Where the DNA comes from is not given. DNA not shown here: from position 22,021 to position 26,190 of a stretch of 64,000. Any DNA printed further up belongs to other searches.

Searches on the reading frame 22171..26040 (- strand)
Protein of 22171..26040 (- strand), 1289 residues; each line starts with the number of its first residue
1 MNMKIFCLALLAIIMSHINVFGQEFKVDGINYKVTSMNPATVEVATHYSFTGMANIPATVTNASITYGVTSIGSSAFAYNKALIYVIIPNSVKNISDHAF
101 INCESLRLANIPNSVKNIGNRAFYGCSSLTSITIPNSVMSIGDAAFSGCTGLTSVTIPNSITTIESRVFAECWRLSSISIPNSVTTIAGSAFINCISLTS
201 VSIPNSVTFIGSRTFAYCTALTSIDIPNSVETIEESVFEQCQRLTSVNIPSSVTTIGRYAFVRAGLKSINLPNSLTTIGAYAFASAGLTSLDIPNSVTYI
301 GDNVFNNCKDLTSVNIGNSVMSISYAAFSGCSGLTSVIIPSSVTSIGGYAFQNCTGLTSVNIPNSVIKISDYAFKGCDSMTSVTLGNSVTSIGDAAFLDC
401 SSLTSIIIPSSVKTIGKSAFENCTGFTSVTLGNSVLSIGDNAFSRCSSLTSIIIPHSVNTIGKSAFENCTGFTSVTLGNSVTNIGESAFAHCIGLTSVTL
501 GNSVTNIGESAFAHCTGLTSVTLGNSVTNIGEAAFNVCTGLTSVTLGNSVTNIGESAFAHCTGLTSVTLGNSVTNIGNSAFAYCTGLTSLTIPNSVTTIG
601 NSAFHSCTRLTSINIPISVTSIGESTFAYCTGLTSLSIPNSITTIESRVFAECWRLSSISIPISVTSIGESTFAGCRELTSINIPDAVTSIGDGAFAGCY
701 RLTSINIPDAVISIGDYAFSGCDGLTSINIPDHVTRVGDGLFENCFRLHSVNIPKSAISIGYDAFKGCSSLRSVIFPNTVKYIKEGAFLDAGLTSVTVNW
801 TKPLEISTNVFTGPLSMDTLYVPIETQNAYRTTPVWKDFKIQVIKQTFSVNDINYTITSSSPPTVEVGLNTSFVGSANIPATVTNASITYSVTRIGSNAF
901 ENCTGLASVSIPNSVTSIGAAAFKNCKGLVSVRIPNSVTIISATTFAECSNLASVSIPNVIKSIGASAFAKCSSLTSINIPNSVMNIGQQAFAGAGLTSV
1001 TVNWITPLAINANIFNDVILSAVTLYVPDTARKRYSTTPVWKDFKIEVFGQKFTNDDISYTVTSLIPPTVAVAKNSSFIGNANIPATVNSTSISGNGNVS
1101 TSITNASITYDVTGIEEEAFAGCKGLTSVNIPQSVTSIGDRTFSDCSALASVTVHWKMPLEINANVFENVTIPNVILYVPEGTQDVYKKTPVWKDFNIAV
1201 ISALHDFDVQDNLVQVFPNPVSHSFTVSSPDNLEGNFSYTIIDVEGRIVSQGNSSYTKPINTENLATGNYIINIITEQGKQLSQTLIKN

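Call 55: search_protein_families(library=pfam, proteins=[window:22171-26040:-], max_evalue=0.00001)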
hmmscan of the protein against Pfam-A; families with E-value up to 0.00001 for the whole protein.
window:22171-26040:- (1289 aa): 4 families
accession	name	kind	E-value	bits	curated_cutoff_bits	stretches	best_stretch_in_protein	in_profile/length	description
PF13306.12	LRR_5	-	1.8e-286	933.3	27.7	9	574-702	1-126/127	BspA type Leucine rich repeat region (6 copies)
PF13855.12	LRR_8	-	7.6e-51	170.2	27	0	571-615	11-56/61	Leucine rich repeat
PF18962.6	Por_Secre_tail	-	1.4e-11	45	27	1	1216-1285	1-73/75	Secretion system C-terminal sorting domain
PF23952.1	LRR_EndoS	-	8.7e-09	36.1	27.9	0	307-368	34-95/116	Endo-beta-N-acetylglucosaminidase EndoS LRR domain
